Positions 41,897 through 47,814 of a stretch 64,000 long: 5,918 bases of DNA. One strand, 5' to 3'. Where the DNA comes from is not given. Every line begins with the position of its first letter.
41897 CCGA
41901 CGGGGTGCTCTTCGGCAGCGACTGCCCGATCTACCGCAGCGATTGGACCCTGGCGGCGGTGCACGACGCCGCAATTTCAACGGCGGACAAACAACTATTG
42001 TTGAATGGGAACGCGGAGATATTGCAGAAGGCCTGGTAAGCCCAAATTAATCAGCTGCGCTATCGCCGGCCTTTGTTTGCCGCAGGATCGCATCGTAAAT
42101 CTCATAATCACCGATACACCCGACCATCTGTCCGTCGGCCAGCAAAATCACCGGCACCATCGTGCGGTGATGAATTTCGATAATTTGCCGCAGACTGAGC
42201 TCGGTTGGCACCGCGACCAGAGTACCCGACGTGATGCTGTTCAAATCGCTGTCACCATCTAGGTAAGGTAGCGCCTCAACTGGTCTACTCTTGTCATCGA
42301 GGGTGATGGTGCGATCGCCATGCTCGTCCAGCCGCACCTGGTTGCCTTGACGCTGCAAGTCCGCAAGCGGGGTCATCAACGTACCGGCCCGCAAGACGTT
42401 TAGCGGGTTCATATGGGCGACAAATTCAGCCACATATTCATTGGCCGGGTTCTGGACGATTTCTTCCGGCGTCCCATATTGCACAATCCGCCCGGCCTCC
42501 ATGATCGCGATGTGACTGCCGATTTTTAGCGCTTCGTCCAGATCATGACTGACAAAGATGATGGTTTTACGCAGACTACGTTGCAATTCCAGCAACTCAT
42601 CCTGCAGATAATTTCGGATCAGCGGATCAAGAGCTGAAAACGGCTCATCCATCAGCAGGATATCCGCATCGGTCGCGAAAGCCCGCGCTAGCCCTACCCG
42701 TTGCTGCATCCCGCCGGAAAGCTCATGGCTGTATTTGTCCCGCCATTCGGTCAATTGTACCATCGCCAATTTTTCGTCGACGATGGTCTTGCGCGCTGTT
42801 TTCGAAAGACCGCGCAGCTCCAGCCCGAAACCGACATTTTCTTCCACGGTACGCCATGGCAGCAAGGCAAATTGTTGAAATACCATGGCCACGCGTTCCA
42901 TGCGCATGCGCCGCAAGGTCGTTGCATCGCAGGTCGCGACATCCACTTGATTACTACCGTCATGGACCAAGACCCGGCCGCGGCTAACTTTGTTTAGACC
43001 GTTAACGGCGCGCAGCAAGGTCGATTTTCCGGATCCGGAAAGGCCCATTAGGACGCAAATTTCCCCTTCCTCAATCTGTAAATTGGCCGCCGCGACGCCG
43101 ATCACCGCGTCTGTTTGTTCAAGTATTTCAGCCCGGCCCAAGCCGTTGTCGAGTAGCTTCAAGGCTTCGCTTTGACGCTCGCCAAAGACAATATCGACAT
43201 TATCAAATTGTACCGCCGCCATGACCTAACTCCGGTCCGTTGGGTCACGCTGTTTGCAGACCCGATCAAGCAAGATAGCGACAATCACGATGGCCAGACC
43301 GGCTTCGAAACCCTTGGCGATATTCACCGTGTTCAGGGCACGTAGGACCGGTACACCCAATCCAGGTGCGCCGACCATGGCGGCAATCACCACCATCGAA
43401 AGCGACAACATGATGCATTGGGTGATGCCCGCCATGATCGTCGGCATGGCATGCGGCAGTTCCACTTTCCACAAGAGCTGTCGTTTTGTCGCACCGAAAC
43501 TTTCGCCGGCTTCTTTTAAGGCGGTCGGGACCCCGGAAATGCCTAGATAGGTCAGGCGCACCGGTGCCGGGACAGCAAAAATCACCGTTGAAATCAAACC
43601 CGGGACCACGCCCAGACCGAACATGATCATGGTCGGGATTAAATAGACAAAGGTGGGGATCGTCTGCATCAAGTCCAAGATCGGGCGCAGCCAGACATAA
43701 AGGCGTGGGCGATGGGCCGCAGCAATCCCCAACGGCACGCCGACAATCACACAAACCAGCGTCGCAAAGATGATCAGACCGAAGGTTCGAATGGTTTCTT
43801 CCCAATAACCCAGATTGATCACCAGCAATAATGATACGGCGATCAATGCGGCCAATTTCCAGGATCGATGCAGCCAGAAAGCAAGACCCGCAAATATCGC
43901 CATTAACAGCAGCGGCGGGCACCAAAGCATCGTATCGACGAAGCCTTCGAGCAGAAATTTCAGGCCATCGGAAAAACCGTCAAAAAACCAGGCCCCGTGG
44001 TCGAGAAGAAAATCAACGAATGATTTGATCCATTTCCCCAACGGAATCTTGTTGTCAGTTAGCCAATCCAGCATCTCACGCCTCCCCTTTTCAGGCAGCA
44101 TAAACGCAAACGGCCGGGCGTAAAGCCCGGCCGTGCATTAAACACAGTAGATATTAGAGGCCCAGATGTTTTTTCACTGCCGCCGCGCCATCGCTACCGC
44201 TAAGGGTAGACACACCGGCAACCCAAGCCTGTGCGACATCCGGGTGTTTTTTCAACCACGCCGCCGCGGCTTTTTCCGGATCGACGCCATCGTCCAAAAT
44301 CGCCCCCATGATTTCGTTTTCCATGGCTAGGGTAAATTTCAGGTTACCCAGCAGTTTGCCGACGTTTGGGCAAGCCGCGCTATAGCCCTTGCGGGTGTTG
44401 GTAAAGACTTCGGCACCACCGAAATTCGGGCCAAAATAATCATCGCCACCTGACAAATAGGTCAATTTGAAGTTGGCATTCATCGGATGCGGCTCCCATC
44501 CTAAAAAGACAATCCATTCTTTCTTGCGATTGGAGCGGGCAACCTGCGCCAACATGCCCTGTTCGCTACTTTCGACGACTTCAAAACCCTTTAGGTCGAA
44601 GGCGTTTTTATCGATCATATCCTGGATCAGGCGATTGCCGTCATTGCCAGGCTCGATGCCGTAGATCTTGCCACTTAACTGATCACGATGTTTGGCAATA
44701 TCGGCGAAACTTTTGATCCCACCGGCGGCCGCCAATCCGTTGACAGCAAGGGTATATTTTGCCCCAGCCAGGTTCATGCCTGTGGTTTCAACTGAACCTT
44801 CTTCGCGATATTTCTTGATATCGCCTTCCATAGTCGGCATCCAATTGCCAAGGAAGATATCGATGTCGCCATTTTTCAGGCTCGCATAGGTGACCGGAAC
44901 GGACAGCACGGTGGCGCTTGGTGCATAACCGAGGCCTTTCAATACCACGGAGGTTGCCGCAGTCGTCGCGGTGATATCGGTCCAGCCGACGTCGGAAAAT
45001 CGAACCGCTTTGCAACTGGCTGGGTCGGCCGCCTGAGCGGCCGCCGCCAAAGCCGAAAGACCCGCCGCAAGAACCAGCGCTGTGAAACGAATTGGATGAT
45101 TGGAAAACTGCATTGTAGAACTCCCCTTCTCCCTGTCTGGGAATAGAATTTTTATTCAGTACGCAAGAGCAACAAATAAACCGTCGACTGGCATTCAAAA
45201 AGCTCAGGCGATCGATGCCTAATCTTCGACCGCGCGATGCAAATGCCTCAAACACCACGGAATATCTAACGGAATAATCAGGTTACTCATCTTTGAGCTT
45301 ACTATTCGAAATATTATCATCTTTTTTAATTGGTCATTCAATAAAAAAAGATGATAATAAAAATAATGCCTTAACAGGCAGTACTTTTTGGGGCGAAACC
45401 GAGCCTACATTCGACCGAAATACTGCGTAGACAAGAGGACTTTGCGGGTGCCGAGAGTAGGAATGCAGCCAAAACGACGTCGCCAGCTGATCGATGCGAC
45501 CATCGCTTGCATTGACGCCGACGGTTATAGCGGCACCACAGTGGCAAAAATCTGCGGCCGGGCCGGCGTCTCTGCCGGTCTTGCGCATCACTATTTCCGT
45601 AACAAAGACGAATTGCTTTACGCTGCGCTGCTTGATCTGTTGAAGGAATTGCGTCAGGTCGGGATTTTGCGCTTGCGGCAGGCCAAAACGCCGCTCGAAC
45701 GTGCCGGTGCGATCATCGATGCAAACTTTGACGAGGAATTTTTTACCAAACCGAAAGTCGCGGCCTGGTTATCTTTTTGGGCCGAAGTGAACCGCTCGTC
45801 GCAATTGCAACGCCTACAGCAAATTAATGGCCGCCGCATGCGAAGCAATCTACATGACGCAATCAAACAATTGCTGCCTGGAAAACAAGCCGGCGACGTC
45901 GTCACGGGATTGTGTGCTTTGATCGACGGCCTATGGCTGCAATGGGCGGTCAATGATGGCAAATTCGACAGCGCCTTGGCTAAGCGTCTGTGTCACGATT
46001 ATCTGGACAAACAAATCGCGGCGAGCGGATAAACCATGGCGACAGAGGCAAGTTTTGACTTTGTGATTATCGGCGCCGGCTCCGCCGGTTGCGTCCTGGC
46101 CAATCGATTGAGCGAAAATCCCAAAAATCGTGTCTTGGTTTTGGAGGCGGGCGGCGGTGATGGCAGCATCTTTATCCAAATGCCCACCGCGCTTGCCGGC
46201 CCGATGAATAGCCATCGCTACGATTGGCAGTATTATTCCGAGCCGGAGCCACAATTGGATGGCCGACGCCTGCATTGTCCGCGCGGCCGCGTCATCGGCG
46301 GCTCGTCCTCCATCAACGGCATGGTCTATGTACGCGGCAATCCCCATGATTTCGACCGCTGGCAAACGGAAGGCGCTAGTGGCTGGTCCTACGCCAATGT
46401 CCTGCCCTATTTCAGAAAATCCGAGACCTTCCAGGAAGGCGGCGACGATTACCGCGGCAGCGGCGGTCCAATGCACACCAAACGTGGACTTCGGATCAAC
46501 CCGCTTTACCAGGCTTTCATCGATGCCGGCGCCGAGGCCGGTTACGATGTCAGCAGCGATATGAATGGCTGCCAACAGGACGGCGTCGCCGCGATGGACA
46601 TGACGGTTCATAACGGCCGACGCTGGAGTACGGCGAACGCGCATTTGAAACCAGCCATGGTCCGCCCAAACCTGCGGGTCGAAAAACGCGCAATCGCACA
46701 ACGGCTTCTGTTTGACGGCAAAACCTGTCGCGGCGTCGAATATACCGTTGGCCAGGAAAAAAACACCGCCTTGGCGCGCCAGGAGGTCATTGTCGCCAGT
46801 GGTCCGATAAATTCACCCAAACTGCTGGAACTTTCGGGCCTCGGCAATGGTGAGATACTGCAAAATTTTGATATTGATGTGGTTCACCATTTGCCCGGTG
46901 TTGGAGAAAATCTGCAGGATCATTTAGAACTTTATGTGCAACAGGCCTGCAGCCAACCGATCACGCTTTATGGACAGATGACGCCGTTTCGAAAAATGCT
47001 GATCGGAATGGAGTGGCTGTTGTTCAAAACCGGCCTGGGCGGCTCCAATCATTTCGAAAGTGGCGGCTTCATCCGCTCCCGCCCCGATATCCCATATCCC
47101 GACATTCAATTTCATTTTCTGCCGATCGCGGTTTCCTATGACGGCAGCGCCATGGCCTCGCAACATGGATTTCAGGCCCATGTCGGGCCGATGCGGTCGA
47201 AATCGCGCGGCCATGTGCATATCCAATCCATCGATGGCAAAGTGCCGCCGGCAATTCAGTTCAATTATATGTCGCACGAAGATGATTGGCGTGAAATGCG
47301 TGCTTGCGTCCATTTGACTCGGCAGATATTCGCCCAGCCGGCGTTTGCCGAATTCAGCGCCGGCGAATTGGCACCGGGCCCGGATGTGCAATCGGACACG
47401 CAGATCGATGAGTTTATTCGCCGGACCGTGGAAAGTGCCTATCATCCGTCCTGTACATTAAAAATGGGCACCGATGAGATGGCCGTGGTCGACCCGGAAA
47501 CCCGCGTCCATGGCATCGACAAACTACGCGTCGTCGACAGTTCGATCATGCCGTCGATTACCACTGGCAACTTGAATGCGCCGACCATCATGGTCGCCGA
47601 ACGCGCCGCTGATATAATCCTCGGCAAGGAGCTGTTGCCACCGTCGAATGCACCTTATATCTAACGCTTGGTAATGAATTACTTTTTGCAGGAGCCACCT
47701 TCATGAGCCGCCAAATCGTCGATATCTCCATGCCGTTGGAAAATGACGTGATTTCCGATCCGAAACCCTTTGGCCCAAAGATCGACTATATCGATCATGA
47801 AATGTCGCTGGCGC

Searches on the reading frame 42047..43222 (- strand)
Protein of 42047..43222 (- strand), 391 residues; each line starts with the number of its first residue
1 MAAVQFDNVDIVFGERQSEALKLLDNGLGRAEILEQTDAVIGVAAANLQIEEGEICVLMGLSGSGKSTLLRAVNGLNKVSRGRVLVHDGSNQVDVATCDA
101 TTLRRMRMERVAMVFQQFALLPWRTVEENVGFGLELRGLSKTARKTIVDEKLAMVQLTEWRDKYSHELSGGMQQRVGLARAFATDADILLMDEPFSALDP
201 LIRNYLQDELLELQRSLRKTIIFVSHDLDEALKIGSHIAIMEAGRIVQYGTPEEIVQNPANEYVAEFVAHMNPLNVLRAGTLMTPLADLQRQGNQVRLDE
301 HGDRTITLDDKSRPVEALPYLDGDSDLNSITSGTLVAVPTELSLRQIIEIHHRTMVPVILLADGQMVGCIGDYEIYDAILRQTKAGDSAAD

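Call 97: search_protein_families(library=pfam, proteins=[window:42047-43222:-], max_evalue=0.00001)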
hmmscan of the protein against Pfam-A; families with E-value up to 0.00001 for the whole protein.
window:42047-43222:- (391 aa): 2 families
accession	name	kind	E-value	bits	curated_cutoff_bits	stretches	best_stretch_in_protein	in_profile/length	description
PF00005.33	ABC_tran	-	9.5e-30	104.4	25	1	46-195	4-136/137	ABC transporter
PF13304.12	AAA_21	-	5.3e-09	37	27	0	165-227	235-299/304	AAA domain, putative AbiEii toxin, Type IV TA system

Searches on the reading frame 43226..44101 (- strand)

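Call 97: search_protein_families(library=pfam, proteins=[window:43226-44101:-], max_evalue=0.00001)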
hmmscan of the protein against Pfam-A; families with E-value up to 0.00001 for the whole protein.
window:43226-44101:- (291 aa): 1 family
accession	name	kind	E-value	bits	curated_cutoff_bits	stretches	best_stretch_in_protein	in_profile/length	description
PF00528.27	BPD_transp_1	-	3.5e-26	92.5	26.4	1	121-278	1-167/184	Binding-protein-dependent transport system inner membrane component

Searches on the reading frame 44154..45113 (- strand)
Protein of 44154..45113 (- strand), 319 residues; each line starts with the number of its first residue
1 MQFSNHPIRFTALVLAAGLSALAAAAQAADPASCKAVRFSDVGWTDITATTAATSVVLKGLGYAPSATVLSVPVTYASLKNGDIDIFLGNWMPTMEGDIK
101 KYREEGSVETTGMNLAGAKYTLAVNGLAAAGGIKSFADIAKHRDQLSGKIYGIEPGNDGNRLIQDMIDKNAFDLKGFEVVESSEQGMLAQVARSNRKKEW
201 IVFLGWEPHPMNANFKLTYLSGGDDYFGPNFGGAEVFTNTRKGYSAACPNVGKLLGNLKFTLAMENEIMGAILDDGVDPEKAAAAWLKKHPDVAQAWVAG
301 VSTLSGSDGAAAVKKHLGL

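Call 97: search_protein_families(library=pfam, proteins=[window:44154-45113:-], max_evalue=0.00001)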
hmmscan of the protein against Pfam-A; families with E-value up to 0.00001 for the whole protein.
window:44154-45113:- (319 aa): 1 family
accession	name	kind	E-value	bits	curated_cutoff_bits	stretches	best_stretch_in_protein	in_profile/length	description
PF04069.17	OpuAC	-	5.2e-59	200.4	21.2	1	36-289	2-257/257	Substrate binding domain of ABC-type glycine betaine transport system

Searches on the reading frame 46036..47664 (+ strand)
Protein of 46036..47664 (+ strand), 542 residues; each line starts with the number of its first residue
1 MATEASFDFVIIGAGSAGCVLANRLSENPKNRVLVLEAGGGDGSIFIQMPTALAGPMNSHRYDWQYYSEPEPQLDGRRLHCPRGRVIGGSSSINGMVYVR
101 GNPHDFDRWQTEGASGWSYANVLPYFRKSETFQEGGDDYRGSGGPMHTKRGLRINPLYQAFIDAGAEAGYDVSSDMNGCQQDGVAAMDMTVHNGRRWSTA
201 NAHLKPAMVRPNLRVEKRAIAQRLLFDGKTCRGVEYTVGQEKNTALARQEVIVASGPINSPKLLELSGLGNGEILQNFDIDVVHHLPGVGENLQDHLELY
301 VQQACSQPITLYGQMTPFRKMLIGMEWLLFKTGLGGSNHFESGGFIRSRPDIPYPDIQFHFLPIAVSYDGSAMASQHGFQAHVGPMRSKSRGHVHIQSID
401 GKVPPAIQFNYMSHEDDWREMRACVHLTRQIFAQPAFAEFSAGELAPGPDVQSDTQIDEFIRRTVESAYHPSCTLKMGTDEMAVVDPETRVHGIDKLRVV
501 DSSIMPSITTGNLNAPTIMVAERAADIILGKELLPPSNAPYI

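Call 97: search_protein_families(library=pfam, proteins=[window:46036-47664:+], max_evalue=0.00001)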
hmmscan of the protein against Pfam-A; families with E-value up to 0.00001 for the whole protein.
window:46036-47664:+ (542 aa): 3 families
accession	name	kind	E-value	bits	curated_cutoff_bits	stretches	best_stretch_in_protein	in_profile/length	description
PF00732.25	GMC_oxred_N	-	1.2e-54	185.9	23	1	7-297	1-217/218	GMC oxidoreductase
PF05199.19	GMC_oxred_C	-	3e-39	135.2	24.6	1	389-521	2-139/139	GMC oxidoreductase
PF00890.30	FAD_binding_2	-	6.9e-08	32.5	20.4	0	8-41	1-33/414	FAD binding domain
